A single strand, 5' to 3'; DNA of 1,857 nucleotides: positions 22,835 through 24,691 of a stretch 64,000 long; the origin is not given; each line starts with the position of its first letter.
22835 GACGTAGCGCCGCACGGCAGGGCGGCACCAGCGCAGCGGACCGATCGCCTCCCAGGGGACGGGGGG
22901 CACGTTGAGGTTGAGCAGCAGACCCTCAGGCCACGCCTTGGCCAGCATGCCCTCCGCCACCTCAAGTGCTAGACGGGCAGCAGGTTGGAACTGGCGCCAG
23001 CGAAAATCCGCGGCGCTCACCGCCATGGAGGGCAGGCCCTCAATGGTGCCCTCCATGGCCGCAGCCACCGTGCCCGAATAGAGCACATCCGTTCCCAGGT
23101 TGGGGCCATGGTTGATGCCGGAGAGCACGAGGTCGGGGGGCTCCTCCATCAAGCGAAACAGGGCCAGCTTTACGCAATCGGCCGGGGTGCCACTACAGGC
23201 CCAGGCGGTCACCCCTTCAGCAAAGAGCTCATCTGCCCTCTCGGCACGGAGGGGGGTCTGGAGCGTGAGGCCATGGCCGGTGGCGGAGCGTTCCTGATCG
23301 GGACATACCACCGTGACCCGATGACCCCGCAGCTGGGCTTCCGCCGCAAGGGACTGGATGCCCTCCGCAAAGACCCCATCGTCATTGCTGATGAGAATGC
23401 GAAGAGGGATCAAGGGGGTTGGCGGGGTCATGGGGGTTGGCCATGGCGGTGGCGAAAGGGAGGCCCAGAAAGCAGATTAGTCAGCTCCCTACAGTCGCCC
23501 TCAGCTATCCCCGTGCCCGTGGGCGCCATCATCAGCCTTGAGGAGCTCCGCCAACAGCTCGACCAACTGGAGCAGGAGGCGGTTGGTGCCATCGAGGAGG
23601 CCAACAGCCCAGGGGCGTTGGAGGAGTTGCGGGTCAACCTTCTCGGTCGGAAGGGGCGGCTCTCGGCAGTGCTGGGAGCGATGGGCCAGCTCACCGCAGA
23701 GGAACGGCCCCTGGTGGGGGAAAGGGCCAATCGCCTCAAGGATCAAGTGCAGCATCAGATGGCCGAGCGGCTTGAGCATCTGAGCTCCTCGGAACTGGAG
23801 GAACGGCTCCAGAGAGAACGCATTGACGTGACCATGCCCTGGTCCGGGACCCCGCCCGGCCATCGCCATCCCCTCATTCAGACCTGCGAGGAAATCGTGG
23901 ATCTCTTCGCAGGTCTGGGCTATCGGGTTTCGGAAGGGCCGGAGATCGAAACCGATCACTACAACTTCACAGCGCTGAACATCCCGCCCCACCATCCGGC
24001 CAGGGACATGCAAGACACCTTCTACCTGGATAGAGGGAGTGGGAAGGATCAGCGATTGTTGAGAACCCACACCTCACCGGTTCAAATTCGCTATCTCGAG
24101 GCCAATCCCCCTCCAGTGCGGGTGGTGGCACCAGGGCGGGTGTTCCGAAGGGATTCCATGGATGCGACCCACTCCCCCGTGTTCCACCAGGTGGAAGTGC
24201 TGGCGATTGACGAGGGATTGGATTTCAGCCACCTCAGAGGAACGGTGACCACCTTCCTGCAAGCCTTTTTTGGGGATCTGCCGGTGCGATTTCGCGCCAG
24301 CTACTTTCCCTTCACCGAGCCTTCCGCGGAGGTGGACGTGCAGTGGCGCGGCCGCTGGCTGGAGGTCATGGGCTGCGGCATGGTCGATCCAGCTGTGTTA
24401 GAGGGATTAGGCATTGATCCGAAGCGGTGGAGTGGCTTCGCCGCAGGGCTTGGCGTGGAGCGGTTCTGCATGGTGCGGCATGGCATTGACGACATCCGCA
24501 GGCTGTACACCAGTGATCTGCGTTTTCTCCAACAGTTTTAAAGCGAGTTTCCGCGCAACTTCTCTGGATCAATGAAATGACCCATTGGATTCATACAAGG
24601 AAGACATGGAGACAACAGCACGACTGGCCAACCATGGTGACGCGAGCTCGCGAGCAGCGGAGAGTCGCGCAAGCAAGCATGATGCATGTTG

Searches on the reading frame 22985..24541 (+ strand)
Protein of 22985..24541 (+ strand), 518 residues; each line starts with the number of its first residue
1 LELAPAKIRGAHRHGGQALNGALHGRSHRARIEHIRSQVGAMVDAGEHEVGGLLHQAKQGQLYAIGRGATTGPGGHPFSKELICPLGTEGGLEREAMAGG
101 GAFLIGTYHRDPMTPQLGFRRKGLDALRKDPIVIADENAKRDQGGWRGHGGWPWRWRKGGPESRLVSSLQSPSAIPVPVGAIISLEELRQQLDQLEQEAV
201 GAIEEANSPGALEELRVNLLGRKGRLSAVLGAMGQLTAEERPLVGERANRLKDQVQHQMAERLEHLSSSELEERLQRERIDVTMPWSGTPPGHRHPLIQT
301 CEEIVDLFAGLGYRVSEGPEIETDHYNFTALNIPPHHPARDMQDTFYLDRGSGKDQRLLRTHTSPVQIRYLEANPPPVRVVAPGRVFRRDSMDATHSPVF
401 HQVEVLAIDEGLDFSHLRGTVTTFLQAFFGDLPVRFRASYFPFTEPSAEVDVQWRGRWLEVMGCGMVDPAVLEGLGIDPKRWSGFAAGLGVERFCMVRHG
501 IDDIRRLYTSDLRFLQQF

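Call 58: search_protein_families(library=pfam, proteins=[window:22985-24541:+], max_evalue=0.00001)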
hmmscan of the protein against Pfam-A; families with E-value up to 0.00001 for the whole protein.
window:22985-24541:+ (518 aa): 2 families
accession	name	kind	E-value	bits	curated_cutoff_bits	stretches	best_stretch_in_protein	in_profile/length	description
PF01409.25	tRNA-synt_2d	-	2.7e-97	325.5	19.8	1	280-518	2-246/246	tRNA synthetases class II core domain (F)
PF02912.23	Phe_tRNA-synt_N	-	1.2e-19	70.5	22.3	1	209-275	3-69/69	Aminoacyl tRNA synthetase class II, N-terminal domain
